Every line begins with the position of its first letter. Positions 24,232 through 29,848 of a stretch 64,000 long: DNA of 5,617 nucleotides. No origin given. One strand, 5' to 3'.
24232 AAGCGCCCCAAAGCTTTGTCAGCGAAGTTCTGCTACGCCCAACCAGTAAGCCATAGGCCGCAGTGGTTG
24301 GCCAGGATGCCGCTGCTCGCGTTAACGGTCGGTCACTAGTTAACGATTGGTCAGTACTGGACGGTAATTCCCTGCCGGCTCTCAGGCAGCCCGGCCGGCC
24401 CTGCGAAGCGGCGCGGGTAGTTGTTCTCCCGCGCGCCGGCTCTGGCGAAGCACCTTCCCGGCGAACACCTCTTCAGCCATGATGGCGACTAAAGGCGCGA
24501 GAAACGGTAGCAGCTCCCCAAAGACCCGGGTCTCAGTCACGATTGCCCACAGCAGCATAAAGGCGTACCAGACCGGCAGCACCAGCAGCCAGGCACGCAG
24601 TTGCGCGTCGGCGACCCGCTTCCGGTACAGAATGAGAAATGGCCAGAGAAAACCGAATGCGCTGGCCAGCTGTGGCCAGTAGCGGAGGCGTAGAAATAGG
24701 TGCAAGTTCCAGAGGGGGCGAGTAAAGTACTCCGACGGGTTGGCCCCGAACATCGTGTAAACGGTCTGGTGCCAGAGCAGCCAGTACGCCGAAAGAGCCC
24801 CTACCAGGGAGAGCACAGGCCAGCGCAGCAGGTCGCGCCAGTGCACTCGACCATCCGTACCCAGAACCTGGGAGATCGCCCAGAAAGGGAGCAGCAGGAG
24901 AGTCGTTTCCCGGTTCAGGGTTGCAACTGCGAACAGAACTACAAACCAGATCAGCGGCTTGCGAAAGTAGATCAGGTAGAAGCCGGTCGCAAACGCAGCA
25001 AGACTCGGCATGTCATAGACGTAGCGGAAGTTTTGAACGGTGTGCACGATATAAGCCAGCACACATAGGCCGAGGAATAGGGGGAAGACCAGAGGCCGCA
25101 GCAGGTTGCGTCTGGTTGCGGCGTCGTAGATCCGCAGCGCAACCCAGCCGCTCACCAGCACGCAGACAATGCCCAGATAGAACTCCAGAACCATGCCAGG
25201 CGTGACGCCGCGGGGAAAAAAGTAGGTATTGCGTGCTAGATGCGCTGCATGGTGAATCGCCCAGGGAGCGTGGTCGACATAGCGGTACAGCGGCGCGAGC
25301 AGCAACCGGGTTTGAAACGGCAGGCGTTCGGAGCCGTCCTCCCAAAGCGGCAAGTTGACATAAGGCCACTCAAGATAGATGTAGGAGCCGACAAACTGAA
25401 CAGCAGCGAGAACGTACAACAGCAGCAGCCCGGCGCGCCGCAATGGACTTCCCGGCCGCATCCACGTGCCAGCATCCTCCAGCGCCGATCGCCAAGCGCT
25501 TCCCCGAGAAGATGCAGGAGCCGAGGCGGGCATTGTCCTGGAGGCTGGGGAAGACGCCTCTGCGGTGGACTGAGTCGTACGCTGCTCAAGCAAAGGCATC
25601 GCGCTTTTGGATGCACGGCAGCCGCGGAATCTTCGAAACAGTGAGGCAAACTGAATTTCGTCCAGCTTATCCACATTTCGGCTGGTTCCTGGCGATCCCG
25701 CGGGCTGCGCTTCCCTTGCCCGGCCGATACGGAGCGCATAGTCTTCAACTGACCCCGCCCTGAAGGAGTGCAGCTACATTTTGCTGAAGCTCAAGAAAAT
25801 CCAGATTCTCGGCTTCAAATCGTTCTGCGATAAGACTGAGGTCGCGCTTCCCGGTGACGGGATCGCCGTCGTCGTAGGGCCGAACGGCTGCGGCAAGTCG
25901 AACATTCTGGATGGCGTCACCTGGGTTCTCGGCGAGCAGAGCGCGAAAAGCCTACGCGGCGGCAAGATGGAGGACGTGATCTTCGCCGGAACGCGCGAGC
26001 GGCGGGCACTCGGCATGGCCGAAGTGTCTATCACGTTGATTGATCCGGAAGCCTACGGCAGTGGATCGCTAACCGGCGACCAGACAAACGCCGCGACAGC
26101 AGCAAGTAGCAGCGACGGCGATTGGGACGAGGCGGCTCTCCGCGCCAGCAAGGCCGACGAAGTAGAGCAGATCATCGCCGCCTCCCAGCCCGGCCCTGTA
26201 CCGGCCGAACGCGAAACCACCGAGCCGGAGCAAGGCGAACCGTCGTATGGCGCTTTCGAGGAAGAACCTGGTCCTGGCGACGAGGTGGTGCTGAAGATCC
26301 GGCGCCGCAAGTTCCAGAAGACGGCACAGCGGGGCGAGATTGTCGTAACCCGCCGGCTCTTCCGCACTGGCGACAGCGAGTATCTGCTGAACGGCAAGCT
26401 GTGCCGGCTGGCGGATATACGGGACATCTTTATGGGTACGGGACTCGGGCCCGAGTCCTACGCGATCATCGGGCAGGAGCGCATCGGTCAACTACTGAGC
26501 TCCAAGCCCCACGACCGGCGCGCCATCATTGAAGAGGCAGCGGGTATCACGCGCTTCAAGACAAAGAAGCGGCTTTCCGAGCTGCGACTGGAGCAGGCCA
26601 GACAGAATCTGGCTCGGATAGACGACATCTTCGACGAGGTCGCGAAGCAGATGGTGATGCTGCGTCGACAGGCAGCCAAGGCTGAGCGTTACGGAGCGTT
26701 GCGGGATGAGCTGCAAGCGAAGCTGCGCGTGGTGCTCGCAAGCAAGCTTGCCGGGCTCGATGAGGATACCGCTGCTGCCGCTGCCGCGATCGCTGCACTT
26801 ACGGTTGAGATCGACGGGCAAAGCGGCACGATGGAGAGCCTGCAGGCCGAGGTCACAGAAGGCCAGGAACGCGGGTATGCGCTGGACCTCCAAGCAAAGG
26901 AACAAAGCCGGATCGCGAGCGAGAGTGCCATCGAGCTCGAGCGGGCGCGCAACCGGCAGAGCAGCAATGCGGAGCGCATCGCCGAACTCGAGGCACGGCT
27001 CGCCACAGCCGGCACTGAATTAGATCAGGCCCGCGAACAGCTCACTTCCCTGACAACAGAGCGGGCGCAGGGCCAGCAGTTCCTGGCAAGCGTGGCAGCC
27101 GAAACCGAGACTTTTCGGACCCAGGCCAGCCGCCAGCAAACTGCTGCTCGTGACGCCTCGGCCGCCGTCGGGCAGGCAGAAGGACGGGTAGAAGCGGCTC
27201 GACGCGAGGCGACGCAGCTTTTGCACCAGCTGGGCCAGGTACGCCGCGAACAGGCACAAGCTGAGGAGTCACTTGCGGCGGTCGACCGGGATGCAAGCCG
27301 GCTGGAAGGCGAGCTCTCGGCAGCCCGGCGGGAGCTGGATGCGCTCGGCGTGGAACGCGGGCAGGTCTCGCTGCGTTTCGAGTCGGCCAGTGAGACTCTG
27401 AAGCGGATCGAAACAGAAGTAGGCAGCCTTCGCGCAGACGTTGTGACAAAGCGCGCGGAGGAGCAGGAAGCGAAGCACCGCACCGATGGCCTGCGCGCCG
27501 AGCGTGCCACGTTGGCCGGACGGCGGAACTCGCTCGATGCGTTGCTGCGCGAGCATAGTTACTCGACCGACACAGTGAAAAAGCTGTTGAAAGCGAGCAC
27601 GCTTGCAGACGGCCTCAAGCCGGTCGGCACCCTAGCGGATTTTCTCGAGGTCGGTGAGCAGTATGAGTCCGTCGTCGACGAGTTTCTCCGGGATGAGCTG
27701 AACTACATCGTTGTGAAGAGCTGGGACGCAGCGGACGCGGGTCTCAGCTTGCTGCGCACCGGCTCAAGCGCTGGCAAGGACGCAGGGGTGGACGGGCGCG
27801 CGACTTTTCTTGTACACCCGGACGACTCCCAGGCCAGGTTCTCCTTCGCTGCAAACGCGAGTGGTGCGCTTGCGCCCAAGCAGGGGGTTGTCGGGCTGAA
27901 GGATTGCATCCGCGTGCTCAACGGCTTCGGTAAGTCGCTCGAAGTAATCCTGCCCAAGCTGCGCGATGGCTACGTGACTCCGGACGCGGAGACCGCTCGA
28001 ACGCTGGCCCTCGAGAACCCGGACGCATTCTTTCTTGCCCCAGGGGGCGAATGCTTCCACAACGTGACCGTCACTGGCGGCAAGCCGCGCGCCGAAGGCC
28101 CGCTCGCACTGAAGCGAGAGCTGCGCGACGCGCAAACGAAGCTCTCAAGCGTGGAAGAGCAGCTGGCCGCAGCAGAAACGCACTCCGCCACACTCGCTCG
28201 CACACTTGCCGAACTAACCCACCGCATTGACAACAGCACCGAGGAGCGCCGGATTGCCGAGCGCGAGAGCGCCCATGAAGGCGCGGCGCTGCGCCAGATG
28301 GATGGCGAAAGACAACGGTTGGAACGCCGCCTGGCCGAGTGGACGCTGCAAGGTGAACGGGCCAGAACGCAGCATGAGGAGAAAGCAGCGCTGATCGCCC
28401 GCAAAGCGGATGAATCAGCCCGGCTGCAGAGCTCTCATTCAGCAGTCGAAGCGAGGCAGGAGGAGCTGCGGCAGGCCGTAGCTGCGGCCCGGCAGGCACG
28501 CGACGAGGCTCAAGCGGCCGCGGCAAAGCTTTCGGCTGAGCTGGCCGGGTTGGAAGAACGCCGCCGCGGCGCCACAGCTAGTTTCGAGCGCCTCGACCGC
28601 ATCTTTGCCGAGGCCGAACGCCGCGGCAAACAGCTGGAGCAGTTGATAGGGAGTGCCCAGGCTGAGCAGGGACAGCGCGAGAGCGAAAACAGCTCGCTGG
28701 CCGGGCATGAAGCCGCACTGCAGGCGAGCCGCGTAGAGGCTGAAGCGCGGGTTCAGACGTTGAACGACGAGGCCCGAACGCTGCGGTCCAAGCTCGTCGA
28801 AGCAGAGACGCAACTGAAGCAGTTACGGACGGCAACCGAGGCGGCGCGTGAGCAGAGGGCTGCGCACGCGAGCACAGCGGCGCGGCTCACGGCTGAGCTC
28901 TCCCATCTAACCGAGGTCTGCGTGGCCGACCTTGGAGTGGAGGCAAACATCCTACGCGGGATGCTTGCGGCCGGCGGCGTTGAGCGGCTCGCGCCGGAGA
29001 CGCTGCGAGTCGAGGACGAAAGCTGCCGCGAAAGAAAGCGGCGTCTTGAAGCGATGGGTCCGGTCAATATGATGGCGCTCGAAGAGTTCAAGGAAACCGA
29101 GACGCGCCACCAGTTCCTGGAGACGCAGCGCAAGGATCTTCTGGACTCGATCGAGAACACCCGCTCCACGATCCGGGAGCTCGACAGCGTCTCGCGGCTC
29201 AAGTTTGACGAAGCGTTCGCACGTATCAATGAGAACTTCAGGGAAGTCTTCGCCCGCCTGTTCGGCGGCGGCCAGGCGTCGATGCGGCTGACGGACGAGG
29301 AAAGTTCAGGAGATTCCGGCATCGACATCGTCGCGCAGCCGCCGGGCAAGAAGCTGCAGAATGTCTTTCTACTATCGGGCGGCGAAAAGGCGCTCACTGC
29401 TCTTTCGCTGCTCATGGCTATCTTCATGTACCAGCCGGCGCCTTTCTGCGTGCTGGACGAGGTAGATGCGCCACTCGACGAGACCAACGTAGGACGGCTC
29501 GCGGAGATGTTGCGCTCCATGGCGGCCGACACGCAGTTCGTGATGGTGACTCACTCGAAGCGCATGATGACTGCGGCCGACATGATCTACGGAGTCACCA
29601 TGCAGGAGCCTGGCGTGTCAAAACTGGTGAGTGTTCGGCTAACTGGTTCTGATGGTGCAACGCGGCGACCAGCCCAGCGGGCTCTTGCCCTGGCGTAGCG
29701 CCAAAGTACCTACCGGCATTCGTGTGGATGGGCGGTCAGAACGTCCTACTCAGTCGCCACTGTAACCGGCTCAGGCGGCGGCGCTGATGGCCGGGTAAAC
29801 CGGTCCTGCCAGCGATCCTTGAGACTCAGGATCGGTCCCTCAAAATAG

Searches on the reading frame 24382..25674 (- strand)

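Call 72: search_protein_families(library=ncbifam, proteins=[window:24382-25674:-], max_evalue=0.00001)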
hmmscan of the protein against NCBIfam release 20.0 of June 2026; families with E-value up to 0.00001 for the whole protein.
window:24382-25674:- (430 aa): 1 family
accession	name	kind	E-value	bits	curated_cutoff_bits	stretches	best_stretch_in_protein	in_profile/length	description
NF046093.1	AZOBR_p60025_fam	subfamily_domain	8.4e-06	25.2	150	1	185-289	128-227/232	AZOBR_p60025 family cell surface glycopolymer formation protein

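Call 73: search_protein_families(library=pfam, proteins=[window:24382-25674:-], max_evalue=0.00001)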
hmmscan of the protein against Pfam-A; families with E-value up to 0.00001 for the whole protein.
window:24382-25674:- (430 aa): 0 families

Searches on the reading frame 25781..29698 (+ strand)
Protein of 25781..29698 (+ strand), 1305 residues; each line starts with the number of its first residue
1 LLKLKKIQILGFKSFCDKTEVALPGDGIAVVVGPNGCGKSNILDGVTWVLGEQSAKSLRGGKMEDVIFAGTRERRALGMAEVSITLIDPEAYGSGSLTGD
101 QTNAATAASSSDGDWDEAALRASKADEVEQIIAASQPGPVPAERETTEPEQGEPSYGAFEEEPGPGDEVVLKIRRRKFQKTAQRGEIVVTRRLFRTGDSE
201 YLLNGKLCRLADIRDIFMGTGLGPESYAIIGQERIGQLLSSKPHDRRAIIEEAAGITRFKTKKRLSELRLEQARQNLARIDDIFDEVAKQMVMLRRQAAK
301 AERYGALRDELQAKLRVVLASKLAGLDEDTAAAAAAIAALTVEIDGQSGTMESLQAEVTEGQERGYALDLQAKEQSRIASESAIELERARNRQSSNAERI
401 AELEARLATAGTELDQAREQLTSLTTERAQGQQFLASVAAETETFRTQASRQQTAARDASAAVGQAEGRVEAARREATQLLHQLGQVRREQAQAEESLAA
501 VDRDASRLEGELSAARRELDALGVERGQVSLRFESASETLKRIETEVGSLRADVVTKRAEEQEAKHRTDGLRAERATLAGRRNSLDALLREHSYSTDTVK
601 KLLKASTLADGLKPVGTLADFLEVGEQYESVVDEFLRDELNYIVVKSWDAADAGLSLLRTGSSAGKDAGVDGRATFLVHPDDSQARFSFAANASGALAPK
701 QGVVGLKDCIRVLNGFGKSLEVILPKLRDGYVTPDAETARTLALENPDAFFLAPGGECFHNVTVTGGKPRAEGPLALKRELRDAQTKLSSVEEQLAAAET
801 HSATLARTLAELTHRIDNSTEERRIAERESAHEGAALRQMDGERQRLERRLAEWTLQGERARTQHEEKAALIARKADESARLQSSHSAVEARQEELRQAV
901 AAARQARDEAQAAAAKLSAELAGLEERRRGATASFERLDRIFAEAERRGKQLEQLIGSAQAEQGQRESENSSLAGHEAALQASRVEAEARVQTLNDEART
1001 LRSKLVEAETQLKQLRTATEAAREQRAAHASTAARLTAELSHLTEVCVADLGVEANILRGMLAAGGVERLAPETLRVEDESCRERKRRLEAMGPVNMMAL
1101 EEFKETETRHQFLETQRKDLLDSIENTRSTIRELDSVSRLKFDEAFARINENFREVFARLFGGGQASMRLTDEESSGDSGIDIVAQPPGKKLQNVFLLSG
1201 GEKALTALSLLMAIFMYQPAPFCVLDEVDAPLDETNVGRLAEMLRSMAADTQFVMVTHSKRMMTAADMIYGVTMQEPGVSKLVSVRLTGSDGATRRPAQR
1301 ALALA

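Call 73: search_protein_families(library=pfam, proteins=[window:25781-29698:+], max_evalue=0.00001)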
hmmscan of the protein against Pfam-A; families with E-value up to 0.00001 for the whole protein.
window:25781-29698:+ (1305 aa): 6 families
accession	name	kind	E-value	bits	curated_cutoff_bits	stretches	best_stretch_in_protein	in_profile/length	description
PF02463.25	SMC_N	-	8e-62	209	40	2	180-1280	90-219/220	RecF/RecN/SMC N terminal domain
PF13304.12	AAA_21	-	1.2e-12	49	27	0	28-100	1-79/304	AAA domain, putative AbiEii toxin, Type IV TA system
PF06470.18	SMC_hinge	-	2.1e-08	35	22.5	1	615-743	5-116/116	SMC proteins Flexible Hinge Domain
PF13476.12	AAA_23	-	3.3e-07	31.6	27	1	6-73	1-70/201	AAA domain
PF13555.12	AAA_29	-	5.5e-06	26.5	27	0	4-51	1-47/61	P-loop containing region of AAA domain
PF13175.12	AAA_15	-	6.5e-06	26.4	32.1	0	3-57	2-54/374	AAA ATPase domain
